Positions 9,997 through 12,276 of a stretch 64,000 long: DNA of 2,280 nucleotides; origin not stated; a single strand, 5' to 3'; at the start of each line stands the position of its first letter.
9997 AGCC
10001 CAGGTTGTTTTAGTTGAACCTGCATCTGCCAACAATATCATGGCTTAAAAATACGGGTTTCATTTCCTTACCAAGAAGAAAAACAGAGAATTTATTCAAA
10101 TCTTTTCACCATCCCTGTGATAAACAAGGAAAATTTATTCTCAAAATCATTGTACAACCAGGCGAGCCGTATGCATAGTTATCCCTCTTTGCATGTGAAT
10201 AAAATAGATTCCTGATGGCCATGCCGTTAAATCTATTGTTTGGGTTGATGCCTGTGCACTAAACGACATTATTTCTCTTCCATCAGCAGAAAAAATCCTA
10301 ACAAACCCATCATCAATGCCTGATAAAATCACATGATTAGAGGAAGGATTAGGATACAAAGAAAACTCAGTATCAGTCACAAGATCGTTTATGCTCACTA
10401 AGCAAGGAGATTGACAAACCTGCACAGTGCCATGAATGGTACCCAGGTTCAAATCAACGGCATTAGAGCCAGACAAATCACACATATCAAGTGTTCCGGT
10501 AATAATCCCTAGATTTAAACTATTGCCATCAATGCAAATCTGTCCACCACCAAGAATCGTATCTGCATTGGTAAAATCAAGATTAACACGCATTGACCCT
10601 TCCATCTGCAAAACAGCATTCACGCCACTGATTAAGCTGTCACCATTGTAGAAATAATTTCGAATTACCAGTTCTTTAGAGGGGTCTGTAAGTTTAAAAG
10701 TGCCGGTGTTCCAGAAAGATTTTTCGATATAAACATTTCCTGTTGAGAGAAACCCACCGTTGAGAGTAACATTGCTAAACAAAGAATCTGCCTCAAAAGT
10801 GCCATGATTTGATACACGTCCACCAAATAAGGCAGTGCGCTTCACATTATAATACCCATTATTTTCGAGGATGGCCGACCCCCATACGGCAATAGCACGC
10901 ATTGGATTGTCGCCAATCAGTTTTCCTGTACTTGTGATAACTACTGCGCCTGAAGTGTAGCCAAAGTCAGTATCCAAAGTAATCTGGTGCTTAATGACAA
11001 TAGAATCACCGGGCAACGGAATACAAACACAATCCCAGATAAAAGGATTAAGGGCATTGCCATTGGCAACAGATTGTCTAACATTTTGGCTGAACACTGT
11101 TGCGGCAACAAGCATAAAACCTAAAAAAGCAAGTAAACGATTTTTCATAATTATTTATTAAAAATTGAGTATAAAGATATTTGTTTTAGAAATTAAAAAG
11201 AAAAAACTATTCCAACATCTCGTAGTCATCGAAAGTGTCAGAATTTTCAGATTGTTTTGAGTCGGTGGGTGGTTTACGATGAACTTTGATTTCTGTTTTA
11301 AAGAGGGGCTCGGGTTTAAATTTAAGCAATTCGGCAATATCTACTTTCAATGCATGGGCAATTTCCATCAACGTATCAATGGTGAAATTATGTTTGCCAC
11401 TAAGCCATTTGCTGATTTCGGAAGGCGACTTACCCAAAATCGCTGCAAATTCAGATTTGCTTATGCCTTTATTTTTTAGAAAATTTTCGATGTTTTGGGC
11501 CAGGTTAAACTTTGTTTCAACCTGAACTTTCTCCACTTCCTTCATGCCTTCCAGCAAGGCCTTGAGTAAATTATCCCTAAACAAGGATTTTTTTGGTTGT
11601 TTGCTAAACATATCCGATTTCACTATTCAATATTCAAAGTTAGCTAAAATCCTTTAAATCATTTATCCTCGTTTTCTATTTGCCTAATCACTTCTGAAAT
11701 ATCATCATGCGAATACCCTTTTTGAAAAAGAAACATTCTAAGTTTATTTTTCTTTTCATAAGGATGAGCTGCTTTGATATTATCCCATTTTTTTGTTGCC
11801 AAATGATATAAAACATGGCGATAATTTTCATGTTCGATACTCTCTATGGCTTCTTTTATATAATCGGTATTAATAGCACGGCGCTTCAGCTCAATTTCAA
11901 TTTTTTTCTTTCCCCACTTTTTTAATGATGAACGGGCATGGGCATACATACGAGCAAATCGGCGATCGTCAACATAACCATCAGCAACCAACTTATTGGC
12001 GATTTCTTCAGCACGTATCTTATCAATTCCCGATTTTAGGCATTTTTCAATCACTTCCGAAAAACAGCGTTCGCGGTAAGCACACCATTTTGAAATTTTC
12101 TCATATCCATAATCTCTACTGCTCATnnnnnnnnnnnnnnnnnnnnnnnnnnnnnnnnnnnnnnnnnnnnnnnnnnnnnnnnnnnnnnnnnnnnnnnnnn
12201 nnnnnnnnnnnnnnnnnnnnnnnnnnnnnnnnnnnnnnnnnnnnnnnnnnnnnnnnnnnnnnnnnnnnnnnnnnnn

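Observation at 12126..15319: Cluster of three uncharacterised secreted proteins wedged between recX and lysS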

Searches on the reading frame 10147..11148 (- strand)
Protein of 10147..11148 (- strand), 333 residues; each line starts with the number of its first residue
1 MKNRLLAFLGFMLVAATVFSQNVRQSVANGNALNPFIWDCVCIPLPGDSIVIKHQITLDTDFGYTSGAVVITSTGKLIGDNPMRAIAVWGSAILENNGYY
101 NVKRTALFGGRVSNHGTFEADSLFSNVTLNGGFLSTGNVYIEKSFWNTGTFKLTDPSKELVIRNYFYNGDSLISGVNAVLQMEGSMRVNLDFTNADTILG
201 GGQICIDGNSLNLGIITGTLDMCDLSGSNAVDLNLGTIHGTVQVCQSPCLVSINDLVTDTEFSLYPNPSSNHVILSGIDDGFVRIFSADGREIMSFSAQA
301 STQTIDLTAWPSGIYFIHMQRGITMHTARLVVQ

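Call 3: search_protein_families(library=pfam, proteins=[window:10147-11148:-], max_evalue=1)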
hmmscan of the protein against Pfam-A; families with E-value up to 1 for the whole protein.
window:10147-11148:- (333 aa): 1 family
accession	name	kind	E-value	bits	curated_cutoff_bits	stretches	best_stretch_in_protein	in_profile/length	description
PF18962.6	Por_Secre_tail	-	6.9e-10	39.5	27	1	264-332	1-75/75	Secretion system C-terminal sorting domain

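Call 4: search_protein_families(library=ncbifam, proteins=[window:10147-11148:-], max_evalue=1)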
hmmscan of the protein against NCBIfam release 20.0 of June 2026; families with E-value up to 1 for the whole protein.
window:10147-11148:- (333 aa): 4 families
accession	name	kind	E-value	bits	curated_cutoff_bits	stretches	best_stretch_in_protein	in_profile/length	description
TIGR04183.1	Por_Secre_tail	domain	3.3e-11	43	23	1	264-333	1-72/72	T9SS type A sorting domain-containing protein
NF038113.1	T9SSA_dep_M36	equivalog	2.5e-07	29.3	885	1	248-333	779-869/869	T9SS-dependent M36 family metallopeptidase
NF005726.0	PRK07544.1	equivalog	0.0013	17.9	396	1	273-328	87-144/295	branched-chain amino acid aminotransferase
NF050177.1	TapA_OM_Porphy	equivalog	0.12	11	500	1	252-332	460-543/544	TapA/TapC family T9SS-dependent outer membrane protein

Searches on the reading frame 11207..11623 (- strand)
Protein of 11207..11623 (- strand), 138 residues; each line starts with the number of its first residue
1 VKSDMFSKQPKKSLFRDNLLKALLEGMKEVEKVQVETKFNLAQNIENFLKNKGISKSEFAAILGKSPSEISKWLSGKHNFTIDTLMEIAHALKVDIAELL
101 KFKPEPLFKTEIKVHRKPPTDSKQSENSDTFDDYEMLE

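Call 3: search_protein_families(library=pfam, proteins=[window:11207-11623:-], max_evalue=1)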
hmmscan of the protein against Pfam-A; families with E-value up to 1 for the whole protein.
window:11207-11623:- (138 aa): 12 families
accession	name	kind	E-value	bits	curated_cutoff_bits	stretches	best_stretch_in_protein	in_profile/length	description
PF01381.28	HTH_3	-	1.5e-13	51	23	1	46-99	2-55/55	Helix-turn-helix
PF13443.12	HTH_26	-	1.6e-12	47.9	22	1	44-105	1-63/63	Cro/C1-type HTH DNA-binding domain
PF12844.13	HTH_19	-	7.4e-09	35.8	30.2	1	43-101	2-60/64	Helix-turn-helix domain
PF13744.12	HTH_37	-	4.3e-06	26.9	27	1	26-95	6-74/80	Helix-turn-helix domain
PF13560.12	HTH_31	-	0.00011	22.8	27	1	51-99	12-61/64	Helix-turn-helix domain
PF04814.19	HNF-1_N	-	0.00033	21.6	29.7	1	27-75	108-156/175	Hepatocyte nuclear factor 1 (HNF-1), N terminus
PF02536.19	mTERF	-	0.0036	16.7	23.1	1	47-107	38-97/314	mTERF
PF08667.16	BetR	-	0.0038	17.8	21.6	1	41-101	6-70/148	BetR domain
PF02376.21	CUT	-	0.011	16.1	24.4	1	39-75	8-45/79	CUT domain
PF07022.19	Phage_CI_repr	-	0.017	15.9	22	1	53-100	11-58/65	Bacteriophage CI repressor helix-turn-helix domain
PF15943.11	YdaS_toxin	-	0.031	14.5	30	1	55-93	10-48/65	Bacterial toxin YdaS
PF24852.1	DUF7726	-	0.11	13.1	26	1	43-77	12-46/73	Domain of unknown function (DUF7726)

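Call 4: search_protein_families(library=ncbifam, proteins=[window:11207-11623:-], max_evalue=1)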
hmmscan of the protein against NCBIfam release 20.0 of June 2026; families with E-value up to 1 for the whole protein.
window:11207-11623:- (138 aa): 15 families
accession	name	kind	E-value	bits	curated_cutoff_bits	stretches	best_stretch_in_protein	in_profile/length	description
NF041951.1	phage_RstR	subfamily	3e-06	27.4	80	1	41-117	3-79/108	RstR family transcriptional repressor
NF038310.1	lysogeny_AimR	equivalog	3.5e-06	26.3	70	1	45-94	1-50/365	AimR family lysis-lysogeny pheromone receptor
NF047948.1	male_kill_WMK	equivalog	6.1e-06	25.9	300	1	31-104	154-226/300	WO male-killing family protein Wmk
NF010465.0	PRK13890.1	equivalog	2.2e-05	24.5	96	1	43-101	8-66/121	conjugal transfer protein TrbA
NF046032.1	TransRegSlrRBacil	equivalog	3.6e-05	23.9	250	1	46-101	7-63/149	HTH-type transcriptional regulator SlrR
NF006015.0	PRK08154.1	subfamily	0.00017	20.9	204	1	29-103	19-93/314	anaerobic benzoate catabolism transcriptional regulator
TIGR02607.1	antidote_HigA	equivalog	0.0017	18.2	47.7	1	46-95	13-62/81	HigA family addiction module antitoxin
TIGR00673.1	cynS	equivalog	0.0032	17.5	113.3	1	41-121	9-86/150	cyanase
NF007481.0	PRK10072.1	equivalog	0.0033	17.9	110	1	28-79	21-72/96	HTH-type transcriptional regulator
TIGR03830.1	CxxCG_CxxCG_HTH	subfamily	0.0045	16.8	61.8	1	27-86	54-113/127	type II TA system antitoxin MqsA family protein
NF007257.0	PRK09706.1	subfamily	0.019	14.8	101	1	41-96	6-61/135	transcriptional repressor DicA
NF003162.0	PRK04140.1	equivalog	0.027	13.5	263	1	49-108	135-191/317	transcriptional regulator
NF041265.1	NadS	equivalog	0.029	14.6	60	1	34-81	25-71/94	NadS family protein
TIGR04111.1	BcepMu_gp16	hypoth_equivalog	0.08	12.9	34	1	45-78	5-38/55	phage-associated protein, BcepMu gp16 family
TIGR03070.1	couple_hipB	subfamily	0.16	12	71.65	1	41-93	3-55/58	type II toxin-antitoxin system Y4mF family antitoxin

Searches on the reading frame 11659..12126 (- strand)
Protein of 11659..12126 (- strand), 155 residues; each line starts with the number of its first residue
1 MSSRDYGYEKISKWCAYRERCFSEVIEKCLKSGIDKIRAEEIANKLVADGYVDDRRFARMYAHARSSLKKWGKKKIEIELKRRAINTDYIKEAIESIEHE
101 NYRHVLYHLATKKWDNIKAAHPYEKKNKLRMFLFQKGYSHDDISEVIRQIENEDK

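Call 3: search_protein_families(library=pfam, proteins=[window:11659-12126:-], max_evalue=1)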
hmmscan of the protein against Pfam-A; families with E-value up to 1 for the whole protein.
window:11659-12126:- (155 aa): 7 families
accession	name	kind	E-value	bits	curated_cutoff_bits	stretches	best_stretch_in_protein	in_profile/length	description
PF02631.22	RecX_HTH2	-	1.5e-13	51.1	26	1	53-93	1-41/42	RecX, second three-helix domain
PF21981.2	RecX_HTH3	-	5.8e-11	42.8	26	1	106-147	7-48/48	RecX, third three-helix domain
PF21982.2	RecX_HTH1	-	0.00015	22.1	26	0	129-147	19-37/40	RecX, first three-helix domain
PF14130.12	Cap4_nuclease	-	0.0067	17.1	26.2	1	61-130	121-189/200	Cap4, dsDNA endonuclease domain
PF03962.21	Mnd1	-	0.04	14.6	23.5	0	26-53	17-46/60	Mnd1 HTH domain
PF02789.23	Peptidase_M17_N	-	0.071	13.5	23.4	1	52-104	66-122/129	Cytosol aminopeptidase family, N-terminal domain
PF21866.1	DUF6915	-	0.096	13.3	27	1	59-105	2-46/102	Domain of unknown function (DUF6915)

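Call 4: search_protein_families(library=ncbifam, proteins=[window:11659-12126:-], max_evalue=1)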
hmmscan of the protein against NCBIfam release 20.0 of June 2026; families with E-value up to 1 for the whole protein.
window:11659-12126:- (155 aa): 18 families
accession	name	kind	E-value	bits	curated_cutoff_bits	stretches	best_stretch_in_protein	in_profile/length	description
NF010733.0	PRK14135.1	equivalog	2.5e-20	73.2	240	1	5-153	60-208/267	recombination regulator RecX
NF001058.0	PRK00117.4-1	equivalog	4.5e-19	69.3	194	1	24-154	81-211/214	recombination regulator RecX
NF001063.0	PRK00117.5-3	equivalog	6.8e-18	65.1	186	1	15-152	21-155/165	recombination regulator RecX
NF001057.0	PRK00117.3-3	equivalog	3.5e-15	56.4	146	1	17-152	15-148/151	recombination regulator RecX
NF001064.0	PRK00117.5-4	equivalog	1e-13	51.1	217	1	16-149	42-175/194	recombination regulator RecX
NF010732.0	PRK14134.1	equivalog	3.6e-13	49.8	351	1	23-153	79-209/283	recombination regulator RecX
NF001065.0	PRK00117.5-5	equivalog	3.9e-12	46.6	175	1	26-154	26-145/149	recombination regulator RecX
NF001054.0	PRK00117.2-1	equivalog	9.7e-12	45.3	189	1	16-154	19-154/154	recombination regulator RecX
NF001059.0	PRK00117.4-3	equivalog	3.8e-11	43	253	1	17-126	58-166/206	recombination regulator RecX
NF001052.0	PRK00117.1-1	equivalog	5.3e-10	39.8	266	1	42-151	59-165/166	recombination regulator RecX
NF001053.0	PRK00117.1-3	equivalog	7.6e-10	39.4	216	1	26-148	57-176/180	recombination regulator RecX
NF001055.0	PRK00117.2-5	equivalog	9.1e-10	38.7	129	1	40-153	43-151/157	recombination regulator RecX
NF001056.0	PRK00117.3-1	equivalog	4.4e-09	36.3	237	1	17-148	34-169/181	recombination regulator RecX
NF001061.0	PRK00117.5-1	equivalog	2.4e-06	27.4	264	1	35-150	115-230/246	recombination regulator RecX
NF010735.0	PRK14137.1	equivalog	2.4e-05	24.1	294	1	23-151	58-180/197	recombination regulator RecX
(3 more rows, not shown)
